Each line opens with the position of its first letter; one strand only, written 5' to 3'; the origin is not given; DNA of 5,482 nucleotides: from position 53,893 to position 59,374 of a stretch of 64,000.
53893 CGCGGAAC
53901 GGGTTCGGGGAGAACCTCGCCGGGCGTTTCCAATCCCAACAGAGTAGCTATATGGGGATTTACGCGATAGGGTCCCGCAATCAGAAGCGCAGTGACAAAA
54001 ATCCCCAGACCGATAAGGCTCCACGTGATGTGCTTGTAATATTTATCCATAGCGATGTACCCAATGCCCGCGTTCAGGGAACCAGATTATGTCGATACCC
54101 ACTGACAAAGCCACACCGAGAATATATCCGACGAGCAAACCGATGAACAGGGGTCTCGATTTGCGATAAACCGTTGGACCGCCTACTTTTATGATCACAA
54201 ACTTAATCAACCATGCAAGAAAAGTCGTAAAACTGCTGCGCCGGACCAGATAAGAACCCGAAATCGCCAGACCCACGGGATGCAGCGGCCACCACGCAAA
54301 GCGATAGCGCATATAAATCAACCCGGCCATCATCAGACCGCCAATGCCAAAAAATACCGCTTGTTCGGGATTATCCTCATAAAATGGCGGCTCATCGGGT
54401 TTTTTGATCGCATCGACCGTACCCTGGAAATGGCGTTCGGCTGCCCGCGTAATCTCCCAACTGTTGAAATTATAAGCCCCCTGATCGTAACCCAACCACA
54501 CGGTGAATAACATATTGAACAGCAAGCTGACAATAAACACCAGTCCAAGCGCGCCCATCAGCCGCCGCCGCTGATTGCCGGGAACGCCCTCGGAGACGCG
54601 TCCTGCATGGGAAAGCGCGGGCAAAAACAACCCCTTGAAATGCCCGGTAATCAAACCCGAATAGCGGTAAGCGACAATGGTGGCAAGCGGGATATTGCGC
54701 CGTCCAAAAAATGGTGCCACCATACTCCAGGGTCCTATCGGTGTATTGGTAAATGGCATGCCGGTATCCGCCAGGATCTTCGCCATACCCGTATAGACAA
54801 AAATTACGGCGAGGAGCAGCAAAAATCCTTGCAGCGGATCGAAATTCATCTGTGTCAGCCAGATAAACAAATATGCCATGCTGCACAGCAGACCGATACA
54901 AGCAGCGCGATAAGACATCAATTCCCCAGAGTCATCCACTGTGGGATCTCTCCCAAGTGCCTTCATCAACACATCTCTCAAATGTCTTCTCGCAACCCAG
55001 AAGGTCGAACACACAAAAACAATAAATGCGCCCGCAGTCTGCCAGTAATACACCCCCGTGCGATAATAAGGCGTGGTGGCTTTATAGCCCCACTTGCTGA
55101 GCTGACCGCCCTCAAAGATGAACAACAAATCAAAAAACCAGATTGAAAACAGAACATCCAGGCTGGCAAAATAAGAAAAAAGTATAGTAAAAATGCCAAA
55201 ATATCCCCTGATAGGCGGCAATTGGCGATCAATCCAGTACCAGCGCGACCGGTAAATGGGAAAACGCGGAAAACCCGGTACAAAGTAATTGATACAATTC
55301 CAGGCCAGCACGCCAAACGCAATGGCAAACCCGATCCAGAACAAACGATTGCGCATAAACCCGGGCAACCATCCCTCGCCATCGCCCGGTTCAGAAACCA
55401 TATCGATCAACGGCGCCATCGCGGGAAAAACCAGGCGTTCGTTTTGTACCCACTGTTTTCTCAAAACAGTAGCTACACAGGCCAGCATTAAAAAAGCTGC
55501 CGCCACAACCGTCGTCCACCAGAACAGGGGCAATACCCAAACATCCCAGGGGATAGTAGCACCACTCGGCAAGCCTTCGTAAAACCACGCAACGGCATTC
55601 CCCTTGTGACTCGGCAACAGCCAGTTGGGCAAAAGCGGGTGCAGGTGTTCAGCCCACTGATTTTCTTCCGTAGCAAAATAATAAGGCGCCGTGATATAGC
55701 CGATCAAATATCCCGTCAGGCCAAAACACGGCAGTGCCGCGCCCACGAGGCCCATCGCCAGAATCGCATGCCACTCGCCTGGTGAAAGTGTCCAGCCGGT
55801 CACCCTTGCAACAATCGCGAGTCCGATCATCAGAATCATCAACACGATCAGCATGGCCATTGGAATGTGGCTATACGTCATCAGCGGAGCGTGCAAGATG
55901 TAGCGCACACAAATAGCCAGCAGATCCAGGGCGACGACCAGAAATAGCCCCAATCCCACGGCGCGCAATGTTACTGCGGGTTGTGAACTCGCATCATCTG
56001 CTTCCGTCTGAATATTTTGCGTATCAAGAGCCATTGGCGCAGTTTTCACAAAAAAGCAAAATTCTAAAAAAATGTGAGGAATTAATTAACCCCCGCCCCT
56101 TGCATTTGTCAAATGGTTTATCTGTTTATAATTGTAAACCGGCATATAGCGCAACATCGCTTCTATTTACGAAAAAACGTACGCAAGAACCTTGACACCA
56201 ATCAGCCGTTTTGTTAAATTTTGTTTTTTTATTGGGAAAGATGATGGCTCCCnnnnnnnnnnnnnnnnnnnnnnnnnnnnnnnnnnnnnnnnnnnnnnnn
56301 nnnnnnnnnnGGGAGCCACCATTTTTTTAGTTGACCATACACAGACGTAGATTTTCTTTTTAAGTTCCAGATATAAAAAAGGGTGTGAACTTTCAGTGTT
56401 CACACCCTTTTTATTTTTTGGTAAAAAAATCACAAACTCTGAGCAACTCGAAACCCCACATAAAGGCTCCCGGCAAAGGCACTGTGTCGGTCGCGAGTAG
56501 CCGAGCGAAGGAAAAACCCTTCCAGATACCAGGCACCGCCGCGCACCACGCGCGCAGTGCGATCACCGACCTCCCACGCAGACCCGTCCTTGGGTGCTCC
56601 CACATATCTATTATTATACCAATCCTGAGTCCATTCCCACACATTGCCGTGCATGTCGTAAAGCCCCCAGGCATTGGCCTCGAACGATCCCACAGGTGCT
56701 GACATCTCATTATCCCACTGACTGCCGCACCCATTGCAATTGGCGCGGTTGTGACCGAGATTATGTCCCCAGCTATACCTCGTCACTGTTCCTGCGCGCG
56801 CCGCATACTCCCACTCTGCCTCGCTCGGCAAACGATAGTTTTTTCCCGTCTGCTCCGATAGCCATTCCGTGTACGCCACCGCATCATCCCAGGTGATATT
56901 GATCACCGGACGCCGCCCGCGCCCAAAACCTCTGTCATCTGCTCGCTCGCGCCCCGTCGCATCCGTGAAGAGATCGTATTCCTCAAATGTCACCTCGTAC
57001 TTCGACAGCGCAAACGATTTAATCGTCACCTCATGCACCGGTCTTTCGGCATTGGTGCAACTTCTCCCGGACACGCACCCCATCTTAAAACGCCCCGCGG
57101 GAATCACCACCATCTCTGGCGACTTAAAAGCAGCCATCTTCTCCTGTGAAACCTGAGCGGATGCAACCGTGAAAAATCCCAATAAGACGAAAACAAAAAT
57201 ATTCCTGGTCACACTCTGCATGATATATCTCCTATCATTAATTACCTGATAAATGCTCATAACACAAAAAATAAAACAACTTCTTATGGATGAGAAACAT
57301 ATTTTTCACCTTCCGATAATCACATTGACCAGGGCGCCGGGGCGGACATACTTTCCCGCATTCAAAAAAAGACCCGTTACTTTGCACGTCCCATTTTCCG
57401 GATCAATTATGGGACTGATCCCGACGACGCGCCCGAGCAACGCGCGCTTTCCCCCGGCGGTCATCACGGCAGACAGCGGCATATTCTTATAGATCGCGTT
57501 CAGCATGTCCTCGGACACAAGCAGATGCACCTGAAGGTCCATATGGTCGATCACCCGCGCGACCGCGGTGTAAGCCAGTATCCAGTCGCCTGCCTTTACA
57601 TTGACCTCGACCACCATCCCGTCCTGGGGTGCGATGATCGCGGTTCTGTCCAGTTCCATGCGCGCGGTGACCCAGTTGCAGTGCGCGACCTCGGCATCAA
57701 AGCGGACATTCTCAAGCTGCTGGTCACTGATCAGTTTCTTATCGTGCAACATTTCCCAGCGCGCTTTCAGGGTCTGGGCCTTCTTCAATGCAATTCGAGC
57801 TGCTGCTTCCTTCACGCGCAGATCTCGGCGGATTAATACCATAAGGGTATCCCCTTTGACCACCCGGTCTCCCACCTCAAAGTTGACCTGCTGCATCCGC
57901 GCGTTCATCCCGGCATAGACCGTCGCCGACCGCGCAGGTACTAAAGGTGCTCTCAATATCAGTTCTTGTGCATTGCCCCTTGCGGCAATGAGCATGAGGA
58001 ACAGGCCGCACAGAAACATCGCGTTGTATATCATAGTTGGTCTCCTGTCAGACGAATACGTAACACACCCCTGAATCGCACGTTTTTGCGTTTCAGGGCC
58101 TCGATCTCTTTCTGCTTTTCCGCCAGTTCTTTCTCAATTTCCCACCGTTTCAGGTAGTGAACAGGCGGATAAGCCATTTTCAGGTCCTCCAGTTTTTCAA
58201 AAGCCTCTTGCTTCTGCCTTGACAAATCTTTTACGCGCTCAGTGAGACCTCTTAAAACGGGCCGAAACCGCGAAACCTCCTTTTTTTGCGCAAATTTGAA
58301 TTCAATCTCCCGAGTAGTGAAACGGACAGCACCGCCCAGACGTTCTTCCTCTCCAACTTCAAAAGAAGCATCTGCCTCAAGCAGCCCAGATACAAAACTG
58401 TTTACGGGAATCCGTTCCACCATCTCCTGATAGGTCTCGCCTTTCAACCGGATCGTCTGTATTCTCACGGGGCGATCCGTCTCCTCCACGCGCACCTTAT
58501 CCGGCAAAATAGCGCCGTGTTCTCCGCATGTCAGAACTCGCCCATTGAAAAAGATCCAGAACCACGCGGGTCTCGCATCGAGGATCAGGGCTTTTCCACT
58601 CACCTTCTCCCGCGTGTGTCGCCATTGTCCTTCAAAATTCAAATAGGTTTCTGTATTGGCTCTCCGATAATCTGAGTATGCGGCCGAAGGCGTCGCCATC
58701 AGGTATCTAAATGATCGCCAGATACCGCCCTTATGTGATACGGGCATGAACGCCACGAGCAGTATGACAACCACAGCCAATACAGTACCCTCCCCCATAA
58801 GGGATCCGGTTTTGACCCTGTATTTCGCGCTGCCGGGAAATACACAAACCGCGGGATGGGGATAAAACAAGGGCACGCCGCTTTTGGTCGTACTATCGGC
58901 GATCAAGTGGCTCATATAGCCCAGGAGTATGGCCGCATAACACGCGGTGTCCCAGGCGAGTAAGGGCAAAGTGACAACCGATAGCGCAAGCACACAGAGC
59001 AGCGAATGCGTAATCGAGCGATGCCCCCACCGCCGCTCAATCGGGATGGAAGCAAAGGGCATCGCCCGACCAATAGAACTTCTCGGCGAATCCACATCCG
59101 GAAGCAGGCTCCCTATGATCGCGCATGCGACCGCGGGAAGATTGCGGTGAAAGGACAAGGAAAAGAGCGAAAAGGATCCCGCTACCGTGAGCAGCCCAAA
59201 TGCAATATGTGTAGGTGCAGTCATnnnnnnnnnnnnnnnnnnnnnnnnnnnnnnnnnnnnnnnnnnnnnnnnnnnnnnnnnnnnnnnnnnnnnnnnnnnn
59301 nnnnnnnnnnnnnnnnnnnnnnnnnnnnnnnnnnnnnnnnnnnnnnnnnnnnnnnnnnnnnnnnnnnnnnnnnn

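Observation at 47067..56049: Three-gene operon of giant membrane proteins with an M28 peptidase-FtsX/MacB permease fusion at its centre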

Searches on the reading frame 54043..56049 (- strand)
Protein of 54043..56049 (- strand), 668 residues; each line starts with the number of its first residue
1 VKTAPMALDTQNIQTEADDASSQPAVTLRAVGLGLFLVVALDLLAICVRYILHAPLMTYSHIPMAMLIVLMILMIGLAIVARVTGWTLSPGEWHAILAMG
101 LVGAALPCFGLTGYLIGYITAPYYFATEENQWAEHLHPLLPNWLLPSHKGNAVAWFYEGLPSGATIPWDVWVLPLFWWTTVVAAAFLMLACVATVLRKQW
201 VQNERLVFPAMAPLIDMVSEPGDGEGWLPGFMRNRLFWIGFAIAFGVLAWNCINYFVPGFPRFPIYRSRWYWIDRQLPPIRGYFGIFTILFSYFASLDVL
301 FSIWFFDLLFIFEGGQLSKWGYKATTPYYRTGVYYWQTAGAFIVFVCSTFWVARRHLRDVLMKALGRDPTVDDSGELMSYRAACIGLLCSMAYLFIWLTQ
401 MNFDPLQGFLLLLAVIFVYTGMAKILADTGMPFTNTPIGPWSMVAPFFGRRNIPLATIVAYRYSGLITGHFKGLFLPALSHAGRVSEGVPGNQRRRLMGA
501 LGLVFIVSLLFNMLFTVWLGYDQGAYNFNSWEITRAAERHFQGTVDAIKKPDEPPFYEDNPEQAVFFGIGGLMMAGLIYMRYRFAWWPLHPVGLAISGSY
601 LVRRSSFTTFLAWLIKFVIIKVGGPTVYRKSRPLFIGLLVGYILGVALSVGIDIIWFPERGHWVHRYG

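Call 3: search_protein_families(library=pfam, proteins=[window:54043-56049:-], max_evalue=0.01)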
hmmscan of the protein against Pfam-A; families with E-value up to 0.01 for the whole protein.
window:54043-56049:- (668 aa): 2 families
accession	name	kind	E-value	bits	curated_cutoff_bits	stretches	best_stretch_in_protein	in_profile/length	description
PF20581.3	DUF6785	-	6.4e-101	338.8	25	1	27-524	1-498/498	Family of unknown function (DUF6785)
PF20580.3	DUF6784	-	7.1e-22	77.9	26.4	1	565-654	2-91/101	Domain of unknown function (DUF6784)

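Call 9: search_protein_families(library=ncbifam, proteins=[window:54043-56049:-], max_evalue=0.1)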
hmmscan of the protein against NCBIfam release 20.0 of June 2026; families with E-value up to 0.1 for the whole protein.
window:54043-56049:- (668 aa): 0 families

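Call 12: search_solved_structures(query=window:54043-56049:-, max_evalue=10)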
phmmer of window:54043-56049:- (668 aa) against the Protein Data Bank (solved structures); distinct sequences matched with E-value up to 10: 4.
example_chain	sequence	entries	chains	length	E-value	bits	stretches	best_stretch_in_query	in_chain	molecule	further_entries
8xlp_z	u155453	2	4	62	0.43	12.4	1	64-112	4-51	Photosystem II reaction center protein Z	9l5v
4ewl_A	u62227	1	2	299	0.52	12.1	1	154-202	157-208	1D-myo-inositol 2-acetamido-2-deoxy-alpha-D-glucopyranoside deacetylase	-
1q74_A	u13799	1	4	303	0.53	12.1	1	154-202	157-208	1D-myo-inositol 2-acetamido-2-deoxy-alpha-D-glucopyranoside Deacetylase (MshB)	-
1q7t_A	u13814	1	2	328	0.6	11.9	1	154-202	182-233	hypothetical protein Rv1170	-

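Call 50: find_homologous_proteins(query=window:54043-56049:-, max_evalue=0.001)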
Query window:54043-56049:- (668 aa): 477 proteins with E <= 0.001 among 8000 candidates; the best 120 are listed.
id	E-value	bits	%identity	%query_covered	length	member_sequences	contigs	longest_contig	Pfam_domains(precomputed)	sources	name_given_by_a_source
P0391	0.0e+0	1416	91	99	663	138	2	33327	PF20580.4,PF20581.4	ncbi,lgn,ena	-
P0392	0.0e+0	1382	88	100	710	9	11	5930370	PF20580.4,PF20581.4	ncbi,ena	-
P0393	0.0e+0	1340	86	99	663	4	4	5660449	PF20580.4,PF20581.4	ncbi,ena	-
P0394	0.0e+0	1322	85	99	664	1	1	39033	PF20580.4,PF20581.4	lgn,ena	-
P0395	0.0e+0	1322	85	99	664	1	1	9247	PF20580.4,PF20581.4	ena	-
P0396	0.0e+0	1321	85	99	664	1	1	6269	PF20580.4,PF20581.4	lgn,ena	-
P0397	0.0e+0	1321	85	99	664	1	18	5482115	PF20580.4,PF20581.4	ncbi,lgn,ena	-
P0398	0.0e+0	1320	85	99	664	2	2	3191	PF20580.4,PF20581.4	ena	-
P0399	0.0e+0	1320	85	99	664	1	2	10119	PF20580.4,PF20581.4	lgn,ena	-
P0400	0.0e+0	1320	85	99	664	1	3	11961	PF20580.4,PF20581.4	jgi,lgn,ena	-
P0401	0.0e+0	1319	85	99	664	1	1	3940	PF20580.4,PF20581.4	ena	-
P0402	0.0e+0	1319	85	99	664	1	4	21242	PF20580.4,PF20581.4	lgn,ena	-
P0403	0.0e+0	1319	85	99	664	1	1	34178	PF20580.4,PF20581.4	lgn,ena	-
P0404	0.0e+0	1318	85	99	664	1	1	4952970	PF20580.4,PF20581.4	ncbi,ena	-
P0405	0.0e+0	1316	85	99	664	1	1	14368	PF20580.4,PF20581.4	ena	-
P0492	6.6e-167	575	44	98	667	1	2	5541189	PF20580.4,PF20581.4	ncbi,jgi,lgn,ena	jgi:hypothetical protein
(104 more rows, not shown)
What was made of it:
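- Checked: The closest homologue of the first protein (91% identical) is 663 aa long (call 50).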

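Call 51: find_encoding_contigs(protein=P0492, flank=10000, max_places=2)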
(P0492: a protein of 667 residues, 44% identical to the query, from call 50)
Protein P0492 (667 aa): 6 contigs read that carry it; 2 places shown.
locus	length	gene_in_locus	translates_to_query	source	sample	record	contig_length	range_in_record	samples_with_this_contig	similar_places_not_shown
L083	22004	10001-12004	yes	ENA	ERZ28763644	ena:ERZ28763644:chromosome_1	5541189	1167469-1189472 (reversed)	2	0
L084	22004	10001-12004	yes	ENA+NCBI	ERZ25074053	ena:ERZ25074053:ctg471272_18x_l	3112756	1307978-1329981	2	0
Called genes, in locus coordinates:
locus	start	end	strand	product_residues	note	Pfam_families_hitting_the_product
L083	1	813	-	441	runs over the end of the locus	PF01266:DAO (weak), PF01593:Amino_oxidase, PF13450:NAD_binding_8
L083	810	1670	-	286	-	PF00494:SQS_PSY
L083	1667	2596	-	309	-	PF00494:SQS_PSY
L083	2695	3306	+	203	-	PF02572:CobA_CobO_BtuR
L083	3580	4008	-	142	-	-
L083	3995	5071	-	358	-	PF04014:MazE_antitoxin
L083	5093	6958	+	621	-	PF16889:Hepar_II_III_N (weak), PF07940:Hepar_II_III_C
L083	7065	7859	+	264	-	PF02679:ComA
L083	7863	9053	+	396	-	PF00246:Peptidase_M14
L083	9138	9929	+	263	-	PF01261:AP_endonuc_2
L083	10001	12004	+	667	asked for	PF20581:DUF6785, PF20580:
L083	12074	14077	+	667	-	PF20581:DUF6785, PF20580:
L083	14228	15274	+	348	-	PF00107:ADH_zinc_N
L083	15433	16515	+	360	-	PF01408:GFO_IDH_MocA, PF02894:GFO_IDH_MocA_C, PF22725:GFO_IDH_MocA_C3 (weak)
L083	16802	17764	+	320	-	PF09754:PAC2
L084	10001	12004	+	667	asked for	PF20581:DUF6785, PF20580:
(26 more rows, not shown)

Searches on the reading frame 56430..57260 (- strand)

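Call 4: search_protein_families(library=pfam, proteins=[window:56430-57260:-], max_evalue=0.01)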
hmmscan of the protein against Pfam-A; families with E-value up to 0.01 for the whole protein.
window:56430-57260:- (276 aa): 1 family
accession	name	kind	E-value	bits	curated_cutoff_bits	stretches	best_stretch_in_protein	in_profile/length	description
PF03781.23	FGE-sulfatase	-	2.3e-60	204.8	23.3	1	47-273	2-254/255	Sulfatase-modifying factor enzyme 1-like domain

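Call 59: search_protein_families(library=ncbifam, proteins=[window:56430-57260:-], max_evalue=0.00001)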
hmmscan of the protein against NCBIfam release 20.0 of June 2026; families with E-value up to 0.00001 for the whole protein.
window:56430-57260:- (276 aa): 8 families
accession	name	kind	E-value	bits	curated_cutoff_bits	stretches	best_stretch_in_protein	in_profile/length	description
NF051459.1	pyoverdine_PvdO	equivalog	3.9e-54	183.6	500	1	46-276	32-280/280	dihydropyoverdine dehydrogenase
TIGR03525.2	GldK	equivalog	1.1e-34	120.4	350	2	117-275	220-406/408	T9SS ring complex lipoprotein PorK/GldK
TIGR03440.2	egtB_TIGR03440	equivalog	1.2e-21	77.3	360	2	116-273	273-413/413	ergothioneine biosynthesis protein EgtB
NF041186.1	SenA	equivalog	4.2e-18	65.9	420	1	116-273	270-381/382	selenoneine synthase SenA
TIGR04344.1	ovoA_Nterm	equivalog_domain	2.3e-16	59.7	400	1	121-271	299-442/444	5-histidylcysteine sulfoxide synthase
TIGR02171.1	Fb_sc_TIGR02171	subfamily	2.4e-13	49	544.35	1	139-273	156-280/912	TIGR02171 family lipoprotein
TIGR03524.1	GldJ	equivalog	1.5e-12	47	458.2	0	181-216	331-366/559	gliding motility lipoprotein GldJ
TIGR03530.1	GldJ_short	equivalog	1.2e-07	31.1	382.9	0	140-162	208-230/396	gliding motility lipoprotein GldJ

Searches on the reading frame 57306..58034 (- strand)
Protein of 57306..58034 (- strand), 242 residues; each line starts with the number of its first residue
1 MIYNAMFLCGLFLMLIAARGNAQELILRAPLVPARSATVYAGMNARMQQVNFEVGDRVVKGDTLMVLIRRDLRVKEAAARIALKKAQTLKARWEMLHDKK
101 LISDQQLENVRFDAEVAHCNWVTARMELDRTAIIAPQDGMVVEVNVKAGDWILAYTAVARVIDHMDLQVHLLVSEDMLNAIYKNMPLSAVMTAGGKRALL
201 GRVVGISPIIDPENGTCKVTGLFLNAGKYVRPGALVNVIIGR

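Call 4: search_protein_families(library=pfam, proteins=[window:57306-58034:-], max_evalue=0.01)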
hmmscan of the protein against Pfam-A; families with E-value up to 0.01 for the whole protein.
window:57306-58034:- (242 aa): 4 families
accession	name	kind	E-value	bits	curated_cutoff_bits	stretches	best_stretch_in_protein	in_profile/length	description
PF16576.10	HlyD_D23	-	6e-16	58.8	30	1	36-236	19-214/214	Barrel-sandwich domain of CusB or HlyD membrane-fusion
PF13437.12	HlyD_3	-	4.1e-15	56.9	22.2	1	133-220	2-90/106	HlyD family secretion protein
PF13533.13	Biotin_lipoyl_2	-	7.1e-05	23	29.8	0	135-150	5-20/32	Biotin-lipoyl like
PF00364.28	Biotin_lipoyl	-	0.0013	19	22.1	0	45-67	15-36/73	Biotin-requiring enzyme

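Call 59: search_protein_families(library=ncbifam, proteins=[window:57306-58034:-], max_evalue=0.00001)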
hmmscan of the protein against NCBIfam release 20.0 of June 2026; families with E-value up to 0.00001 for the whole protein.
window:57306-58034:- (242 aa): 6 families
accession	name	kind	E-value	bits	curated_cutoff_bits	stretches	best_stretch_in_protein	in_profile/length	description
TIGR01730.1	RND_mfp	subfamily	6.1e-34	117.4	94.9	1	19-240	9-244/322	efflux RND transporter periplasmic adaptor subunit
TIGR00999.1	8a0102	subfamily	7.3e-15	54.8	319.3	1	55-238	1-199/271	CzcB/NccB family metal efflux transporter periplasmic adaptor subunit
NF007785.0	PRK10476.1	equivalog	2.3e-10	39.8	376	1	73-214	158-292/347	multidrug transporter subunit MdtN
TIGR00998.1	8a0101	subfamily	5.1e-10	38.8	390.8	1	78-207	157-282/334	EmrA/EmrK family multidrug efflux transporter periplasmic adaptor subunit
NF007850.1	PRK10559.1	equivalog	8.1e-08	31.7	400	1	104-221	121-237/303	p-hydroxybenzoic acid efflux pump subunit AaeA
NF008589.1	PRK11556.1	equivalog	5.8e-07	28.7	391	1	34-239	82-309/392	MdtA/MuxA family multidrug efflux RND transporter periplasmic adaptor subunit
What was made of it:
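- On Tripartite MacAB-TolC-type efflux pump: A 242-aa HlyD/RND_mfp gene lies at 57306-58034 (calls 4, 59).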

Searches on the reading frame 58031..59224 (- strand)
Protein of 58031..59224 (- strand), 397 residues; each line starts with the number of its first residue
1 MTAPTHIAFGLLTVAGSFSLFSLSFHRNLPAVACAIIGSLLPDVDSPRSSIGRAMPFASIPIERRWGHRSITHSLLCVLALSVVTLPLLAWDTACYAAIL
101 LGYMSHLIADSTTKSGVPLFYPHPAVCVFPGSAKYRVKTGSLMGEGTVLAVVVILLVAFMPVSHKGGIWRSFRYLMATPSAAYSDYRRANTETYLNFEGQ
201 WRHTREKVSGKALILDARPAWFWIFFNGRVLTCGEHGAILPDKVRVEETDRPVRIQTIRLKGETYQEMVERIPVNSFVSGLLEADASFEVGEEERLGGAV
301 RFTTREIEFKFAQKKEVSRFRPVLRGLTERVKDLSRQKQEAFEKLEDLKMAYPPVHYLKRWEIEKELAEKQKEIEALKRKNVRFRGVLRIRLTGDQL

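Call 4: search_protein_families(library=pfam, proteins=[window:58031-59224:-], max_evalue=0.01)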
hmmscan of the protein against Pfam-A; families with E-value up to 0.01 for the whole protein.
window:58031-59224:- (397 aa): 2 families
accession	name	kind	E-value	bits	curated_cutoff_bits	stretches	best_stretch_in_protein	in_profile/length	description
PF04307.19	YdjM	-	2.4e-27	96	29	1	1-166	1-153/176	YdjM inner membrane protein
PF00882.24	Zn_dep_PLPC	-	0.00028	21.3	26.8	1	35-113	29-96/167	Zinc dependent phospholipase C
